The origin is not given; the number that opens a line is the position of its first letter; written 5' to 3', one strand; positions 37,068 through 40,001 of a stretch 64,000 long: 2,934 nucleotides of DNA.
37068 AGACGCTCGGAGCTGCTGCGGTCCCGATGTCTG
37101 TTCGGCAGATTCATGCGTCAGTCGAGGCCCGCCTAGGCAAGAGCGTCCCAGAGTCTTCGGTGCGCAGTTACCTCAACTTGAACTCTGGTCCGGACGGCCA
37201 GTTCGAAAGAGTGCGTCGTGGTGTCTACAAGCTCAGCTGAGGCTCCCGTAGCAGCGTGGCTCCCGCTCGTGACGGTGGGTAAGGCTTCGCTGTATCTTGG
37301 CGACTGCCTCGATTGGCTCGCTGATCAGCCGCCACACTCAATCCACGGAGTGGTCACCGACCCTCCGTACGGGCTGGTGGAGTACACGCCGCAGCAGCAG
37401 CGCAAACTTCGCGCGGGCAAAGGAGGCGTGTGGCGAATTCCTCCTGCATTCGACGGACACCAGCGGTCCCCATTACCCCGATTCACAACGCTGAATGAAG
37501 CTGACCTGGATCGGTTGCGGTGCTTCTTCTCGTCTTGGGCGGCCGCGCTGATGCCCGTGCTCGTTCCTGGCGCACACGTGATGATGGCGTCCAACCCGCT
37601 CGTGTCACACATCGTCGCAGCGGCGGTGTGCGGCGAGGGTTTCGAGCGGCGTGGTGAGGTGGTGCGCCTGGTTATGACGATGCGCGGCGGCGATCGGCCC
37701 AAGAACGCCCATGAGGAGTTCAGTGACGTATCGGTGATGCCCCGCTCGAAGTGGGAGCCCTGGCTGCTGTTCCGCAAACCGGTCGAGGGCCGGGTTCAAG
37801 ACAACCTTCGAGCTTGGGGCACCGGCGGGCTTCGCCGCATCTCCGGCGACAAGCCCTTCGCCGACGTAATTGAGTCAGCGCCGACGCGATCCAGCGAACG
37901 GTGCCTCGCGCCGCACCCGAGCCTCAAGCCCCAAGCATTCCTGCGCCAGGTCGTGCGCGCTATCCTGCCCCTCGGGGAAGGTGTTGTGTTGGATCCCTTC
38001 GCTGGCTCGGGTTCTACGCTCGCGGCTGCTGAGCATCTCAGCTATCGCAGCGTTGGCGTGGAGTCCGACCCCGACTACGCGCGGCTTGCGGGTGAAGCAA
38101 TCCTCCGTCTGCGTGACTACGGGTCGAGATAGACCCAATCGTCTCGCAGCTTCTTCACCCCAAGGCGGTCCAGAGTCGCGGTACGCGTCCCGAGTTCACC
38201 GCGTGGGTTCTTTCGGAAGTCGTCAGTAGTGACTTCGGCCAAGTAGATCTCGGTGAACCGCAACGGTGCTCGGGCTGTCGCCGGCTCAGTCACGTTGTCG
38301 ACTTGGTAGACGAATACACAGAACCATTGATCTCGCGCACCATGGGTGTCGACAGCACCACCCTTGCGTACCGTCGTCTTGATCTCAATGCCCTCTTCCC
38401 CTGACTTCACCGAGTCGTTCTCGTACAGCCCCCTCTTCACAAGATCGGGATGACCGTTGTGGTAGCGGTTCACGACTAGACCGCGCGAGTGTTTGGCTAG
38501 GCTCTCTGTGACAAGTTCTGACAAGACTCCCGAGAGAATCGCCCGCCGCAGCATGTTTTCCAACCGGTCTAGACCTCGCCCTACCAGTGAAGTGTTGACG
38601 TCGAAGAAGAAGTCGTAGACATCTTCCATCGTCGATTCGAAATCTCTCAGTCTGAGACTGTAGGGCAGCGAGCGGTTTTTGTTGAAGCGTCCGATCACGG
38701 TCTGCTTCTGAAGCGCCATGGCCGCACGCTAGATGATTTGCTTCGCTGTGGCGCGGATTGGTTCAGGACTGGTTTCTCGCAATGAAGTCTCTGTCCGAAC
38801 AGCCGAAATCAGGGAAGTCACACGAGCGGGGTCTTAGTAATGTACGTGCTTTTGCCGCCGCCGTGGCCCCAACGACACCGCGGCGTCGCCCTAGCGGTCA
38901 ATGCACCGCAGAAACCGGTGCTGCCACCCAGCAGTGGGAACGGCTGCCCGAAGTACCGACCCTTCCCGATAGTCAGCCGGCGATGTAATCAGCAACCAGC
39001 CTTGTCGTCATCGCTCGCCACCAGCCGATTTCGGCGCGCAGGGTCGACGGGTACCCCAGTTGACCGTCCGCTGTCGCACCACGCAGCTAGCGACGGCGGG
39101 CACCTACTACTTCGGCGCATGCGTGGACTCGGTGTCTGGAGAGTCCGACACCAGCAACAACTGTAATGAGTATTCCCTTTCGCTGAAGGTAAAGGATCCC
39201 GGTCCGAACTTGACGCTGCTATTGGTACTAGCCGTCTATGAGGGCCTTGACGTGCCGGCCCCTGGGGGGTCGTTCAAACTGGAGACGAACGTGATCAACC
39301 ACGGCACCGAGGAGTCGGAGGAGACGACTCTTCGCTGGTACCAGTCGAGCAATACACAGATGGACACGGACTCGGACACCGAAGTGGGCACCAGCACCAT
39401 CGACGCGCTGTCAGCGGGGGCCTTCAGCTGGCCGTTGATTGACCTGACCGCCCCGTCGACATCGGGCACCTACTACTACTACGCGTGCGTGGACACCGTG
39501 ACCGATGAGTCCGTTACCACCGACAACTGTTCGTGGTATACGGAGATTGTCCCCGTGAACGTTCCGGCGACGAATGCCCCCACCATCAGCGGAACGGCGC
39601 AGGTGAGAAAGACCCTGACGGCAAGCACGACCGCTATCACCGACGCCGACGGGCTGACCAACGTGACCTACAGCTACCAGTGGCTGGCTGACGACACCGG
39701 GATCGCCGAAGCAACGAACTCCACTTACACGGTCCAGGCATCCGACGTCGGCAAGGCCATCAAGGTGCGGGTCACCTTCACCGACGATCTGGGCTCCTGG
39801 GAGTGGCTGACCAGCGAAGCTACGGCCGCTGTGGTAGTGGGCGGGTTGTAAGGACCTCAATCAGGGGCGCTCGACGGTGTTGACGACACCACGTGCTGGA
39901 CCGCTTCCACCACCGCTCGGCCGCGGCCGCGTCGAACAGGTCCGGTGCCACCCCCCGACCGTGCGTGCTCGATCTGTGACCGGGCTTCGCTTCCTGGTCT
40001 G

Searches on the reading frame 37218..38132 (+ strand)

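Call 31: search_protein_families(library=pfam, proteins=[window:37218-38132:+])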
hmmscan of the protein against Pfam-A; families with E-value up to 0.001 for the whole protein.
window:37218-38132:+ (304 aa): 1 family
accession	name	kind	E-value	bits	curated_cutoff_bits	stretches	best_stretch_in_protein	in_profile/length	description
PF01555.25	N6_N4_Mtase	-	3.3e-15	57.1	26.7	1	43-291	2-219/221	DNA methylase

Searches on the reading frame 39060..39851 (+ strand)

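Call 32: search_protein_families(library=pfam, proteins=[window:39060-39851:+])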
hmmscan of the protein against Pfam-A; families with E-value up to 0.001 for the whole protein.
window:39060-39851:+ (263 aa): 1 family
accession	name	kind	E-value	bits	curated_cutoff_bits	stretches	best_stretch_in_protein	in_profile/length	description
PF07705.17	CARDB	-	1e-05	26.1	22.7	1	64-157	13-98/101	CARDB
